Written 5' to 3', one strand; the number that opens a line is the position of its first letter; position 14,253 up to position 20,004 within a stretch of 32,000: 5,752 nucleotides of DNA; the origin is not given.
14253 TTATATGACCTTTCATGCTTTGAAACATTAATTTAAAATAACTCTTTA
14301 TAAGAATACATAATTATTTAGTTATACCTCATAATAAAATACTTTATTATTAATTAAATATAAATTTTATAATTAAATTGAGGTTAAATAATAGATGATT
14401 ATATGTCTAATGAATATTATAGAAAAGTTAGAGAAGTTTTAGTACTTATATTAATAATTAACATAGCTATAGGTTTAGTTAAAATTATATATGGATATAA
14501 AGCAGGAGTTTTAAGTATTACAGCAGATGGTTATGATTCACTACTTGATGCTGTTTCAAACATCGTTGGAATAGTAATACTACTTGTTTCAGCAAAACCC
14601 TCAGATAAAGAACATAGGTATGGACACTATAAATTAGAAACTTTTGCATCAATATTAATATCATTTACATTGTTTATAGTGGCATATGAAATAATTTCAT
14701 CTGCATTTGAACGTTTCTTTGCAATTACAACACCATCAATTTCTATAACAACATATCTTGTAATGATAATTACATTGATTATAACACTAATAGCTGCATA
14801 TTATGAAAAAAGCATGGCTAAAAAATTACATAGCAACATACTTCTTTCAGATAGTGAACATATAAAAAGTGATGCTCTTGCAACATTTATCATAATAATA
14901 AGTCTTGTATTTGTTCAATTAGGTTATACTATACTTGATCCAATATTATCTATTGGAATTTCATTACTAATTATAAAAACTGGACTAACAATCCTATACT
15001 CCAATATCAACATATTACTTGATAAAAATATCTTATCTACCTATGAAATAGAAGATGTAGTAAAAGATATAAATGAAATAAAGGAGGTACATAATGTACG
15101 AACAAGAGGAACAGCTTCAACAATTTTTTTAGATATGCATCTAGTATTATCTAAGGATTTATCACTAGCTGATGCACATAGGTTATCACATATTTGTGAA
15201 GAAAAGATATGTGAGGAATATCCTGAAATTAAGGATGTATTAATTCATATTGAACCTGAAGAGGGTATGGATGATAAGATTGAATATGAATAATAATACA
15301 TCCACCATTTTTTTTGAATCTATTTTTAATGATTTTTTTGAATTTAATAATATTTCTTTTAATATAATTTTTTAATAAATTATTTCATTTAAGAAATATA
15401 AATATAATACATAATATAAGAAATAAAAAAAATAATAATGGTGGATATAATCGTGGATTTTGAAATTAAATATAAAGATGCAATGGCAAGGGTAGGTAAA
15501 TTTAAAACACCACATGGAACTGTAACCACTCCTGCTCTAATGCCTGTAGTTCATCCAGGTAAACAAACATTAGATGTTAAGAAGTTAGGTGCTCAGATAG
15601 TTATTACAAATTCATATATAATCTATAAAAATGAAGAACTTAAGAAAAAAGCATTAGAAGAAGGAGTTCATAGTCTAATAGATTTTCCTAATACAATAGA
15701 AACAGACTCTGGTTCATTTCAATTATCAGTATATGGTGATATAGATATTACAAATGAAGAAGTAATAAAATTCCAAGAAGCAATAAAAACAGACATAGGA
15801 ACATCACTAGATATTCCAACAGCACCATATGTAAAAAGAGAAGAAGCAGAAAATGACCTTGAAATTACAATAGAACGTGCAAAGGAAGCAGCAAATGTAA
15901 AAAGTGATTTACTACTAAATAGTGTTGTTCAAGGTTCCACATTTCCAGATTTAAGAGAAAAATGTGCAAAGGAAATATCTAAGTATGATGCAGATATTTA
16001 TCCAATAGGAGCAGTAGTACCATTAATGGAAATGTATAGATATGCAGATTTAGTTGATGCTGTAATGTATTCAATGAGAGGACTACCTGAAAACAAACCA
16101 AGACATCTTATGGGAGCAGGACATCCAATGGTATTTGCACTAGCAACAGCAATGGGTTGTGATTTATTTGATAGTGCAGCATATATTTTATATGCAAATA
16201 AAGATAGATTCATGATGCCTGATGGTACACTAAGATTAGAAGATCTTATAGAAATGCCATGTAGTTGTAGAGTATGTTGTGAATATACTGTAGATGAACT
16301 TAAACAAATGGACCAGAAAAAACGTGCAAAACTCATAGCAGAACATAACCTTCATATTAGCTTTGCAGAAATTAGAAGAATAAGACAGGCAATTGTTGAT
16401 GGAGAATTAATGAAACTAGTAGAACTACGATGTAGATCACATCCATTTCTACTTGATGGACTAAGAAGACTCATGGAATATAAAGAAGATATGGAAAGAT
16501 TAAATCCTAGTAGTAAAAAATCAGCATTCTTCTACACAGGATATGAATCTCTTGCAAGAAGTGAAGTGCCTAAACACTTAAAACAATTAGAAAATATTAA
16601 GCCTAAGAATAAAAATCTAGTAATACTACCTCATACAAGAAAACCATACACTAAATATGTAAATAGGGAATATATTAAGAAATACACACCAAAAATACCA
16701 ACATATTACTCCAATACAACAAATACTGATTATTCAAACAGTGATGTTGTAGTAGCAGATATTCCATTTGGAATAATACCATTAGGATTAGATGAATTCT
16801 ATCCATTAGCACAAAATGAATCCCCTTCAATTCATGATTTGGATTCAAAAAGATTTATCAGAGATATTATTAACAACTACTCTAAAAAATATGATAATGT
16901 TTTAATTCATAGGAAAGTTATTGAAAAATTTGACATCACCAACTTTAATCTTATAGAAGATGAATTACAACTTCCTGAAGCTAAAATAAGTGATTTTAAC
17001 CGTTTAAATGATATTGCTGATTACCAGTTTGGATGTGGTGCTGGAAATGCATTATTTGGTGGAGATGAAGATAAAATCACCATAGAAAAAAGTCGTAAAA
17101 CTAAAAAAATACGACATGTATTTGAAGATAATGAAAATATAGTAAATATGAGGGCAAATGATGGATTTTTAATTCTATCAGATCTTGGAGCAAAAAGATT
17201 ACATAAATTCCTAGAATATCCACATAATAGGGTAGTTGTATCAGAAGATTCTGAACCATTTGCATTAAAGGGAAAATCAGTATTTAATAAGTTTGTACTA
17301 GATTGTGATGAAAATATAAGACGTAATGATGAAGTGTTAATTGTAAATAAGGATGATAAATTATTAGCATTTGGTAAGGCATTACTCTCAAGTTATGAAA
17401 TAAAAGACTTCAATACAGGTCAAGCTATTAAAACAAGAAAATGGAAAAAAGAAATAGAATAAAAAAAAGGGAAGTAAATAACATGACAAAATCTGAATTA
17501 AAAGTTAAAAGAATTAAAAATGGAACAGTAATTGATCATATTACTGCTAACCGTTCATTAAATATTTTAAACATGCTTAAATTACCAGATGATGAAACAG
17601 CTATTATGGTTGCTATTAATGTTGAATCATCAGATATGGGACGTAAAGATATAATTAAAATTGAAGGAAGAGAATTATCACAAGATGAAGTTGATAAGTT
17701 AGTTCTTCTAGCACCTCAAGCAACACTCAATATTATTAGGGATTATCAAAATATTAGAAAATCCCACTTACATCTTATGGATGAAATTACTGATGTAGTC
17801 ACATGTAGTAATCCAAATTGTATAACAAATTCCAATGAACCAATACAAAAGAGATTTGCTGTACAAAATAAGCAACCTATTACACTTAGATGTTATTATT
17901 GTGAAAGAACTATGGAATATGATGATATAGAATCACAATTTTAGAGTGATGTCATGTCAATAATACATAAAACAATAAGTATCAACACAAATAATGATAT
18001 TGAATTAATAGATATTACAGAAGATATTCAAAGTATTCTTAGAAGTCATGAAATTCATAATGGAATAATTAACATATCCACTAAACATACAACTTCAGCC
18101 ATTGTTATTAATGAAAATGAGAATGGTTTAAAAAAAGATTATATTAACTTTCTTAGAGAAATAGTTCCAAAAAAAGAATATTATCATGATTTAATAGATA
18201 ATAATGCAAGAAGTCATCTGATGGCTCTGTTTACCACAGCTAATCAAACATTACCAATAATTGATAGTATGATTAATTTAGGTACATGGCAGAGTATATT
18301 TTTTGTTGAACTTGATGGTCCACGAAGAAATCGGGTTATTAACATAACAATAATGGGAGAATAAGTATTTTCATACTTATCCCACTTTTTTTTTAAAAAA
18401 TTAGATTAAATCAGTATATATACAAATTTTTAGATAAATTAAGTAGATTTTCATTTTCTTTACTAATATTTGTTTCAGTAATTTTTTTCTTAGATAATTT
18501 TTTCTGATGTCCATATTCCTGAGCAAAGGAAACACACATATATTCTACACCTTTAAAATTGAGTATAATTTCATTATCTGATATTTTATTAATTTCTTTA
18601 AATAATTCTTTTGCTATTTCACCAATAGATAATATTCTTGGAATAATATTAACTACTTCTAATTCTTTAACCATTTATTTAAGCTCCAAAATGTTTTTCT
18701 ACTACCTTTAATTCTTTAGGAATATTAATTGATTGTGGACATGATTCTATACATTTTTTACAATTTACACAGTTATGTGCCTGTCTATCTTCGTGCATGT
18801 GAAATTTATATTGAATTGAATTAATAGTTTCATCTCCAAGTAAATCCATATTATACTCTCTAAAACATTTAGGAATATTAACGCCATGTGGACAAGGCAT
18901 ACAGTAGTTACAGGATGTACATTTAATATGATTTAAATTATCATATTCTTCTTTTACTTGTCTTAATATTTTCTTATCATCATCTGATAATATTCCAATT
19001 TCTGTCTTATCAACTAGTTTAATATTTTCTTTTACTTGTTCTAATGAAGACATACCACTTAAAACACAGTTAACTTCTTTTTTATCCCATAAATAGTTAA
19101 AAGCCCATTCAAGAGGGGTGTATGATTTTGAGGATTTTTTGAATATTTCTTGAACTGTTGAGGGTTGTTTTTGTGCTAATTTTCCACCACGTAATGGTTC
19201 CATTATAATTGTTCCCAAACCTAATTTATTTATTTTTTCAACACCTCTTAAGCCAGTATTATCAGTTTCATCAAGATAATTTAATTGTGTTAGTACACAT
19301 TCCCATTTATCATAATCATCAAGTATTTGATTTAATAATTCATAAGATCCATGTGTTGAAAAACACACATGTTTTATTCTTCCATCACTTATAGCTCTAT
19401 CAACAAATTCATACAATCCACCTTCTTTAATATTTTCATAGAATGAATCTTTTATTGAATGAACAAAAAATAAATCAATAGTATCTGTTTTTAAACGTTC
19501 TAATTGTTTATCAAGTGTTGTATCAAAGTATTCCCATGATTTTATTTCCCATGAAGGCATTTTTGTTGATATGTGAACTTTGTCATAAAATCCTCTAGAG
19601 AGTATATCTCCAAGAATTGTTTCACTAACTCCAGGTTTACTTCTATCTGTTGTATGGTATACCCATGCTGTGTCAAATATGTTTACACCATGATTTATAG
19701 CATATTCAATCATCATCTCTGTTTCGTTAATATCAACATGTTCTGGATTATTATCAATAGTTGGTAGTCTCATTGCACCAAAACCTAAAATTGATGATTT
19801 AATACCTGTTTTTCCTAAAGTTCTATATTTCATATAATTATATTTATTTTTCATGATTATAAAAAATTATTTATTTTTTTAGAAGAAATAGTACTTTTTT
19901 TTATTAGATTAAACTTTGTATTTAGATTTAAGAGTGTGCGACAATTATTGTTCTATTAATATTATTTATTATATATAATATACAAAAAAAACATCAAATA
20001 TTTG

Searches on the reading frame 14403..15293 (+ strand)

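Call 66: search_protein_families(library=pfam, proteins=[window:14403-15293:+], max_evalue=0.001)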
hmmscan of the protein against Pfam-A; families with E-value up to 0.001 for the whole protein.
window:14403-15293:+ (296 aa): 2 families
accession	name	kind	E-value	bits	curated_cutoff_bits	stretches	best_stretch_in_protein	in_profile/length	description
PF01545.26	Cation_efflux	-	9.3e-38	130.4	26.6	1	13-206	1-198/198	Cation efflux family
PF16916.11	ZT_dimer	-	2e-22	79.4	26.7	1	215-286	8-78/78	Dimerisation domain of Zinc Transporter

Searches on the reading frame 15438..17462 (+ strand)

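Call 52: search_protein_families(library=ncbifam, proteins=[window:15438-17462:+], max_evalue=1e-10)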
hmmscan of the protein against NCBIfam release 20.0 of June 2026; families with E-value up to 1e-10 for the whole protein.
window:15438-17462:+ (674 aa): 5 families
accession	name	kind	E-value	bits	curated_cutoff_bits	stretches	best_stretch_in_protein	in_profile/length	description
TIGR00432.2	arcsn_tRNA_tgt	equivalog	3.5e-191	635.4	350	1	8-463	1-440/441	tRNA guanosine(15) transglycosylase TgtA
TIGR00449.1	tgt_general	superfamily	1.3e-95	320.4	47.6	1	8-337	1-364/367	tRNA-guanine transglycosylase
NF040592.1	tRNA_mod_ArcS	equivalog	7.1e-55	186.7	440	1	173-668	84-574/575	archaeosine synthase subunit alpha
TIGR00430.1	Q_tRNA_tgt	equivalog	4.1e-43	147.8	306.75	2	102-329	118-357/368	tRNA guanosine(34) transglycosylase Tgt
NF010368.0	PRK13795.1-3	equivalog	1.2e-12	46.9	588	1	520-672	52-204/635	hypothetical protein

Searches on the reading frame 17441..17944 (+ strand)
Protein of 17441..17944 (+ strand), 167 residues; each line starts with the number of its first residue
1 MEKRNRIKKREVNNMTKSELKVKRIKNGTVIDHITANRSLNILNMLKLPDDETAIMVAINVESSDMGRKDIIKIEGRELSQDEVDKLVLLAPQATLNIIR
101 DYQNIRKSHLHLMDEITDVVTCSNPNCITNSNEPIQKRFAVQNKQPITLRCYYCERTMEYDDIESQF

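Call 66: search_protein_families(library=pfam, proteins=[window:17441-17944:+], max_evalue=0.001)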
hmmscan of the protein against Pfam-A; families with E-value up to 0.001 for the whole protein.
window:17441-17944:+ (167 aa): 2 families
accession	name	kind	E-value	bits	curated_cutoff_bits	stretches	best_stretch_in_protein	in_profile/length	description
PF01948.23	PyrI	-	4.8e-32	110.5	25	1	20-110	1-92/93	Aspartate carbamoyltransferase regulatory chain, allosteric domain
PF02748.20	PyrI_C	-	2.1e-19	69.5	23.4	1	115-163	1-48/48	Aspartate carbamoyltransferase regulatory chain, metal binding domain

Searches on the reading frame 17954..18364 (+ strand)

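Call 66: search_protein_families(library=pfam, proteins=[window:17954-18364:+], max_evalue=0.001)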
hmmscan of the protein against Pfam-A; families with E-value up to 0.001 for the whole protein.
window:17954-18364:+ (136 aa): 1 family
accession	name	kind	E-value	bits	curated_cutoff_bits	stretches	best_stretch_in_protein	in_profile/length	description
PF01894.22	UPF0047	-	9.7e-35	119.7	27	1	20-133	1-117/117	Uncharacterised protein family UPF0047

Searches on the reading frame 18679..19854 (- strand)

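Call 52: search_protein_families(library=ncbifam, proteins=[window:18679-19854:-], max_evalue=1e-10)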
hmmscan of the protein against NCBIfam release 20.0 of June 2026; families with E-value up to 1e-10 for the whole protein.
window:18679-19854:- (391 aa): 1 family
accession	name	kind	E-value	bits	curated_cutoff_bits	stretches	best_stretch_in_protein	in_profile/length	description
TIGR01293.1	Kv_beta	subfamily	3.2e-12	46.2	365.4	0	8-247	1-236/319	voltage-dependent potassium channel subunit beta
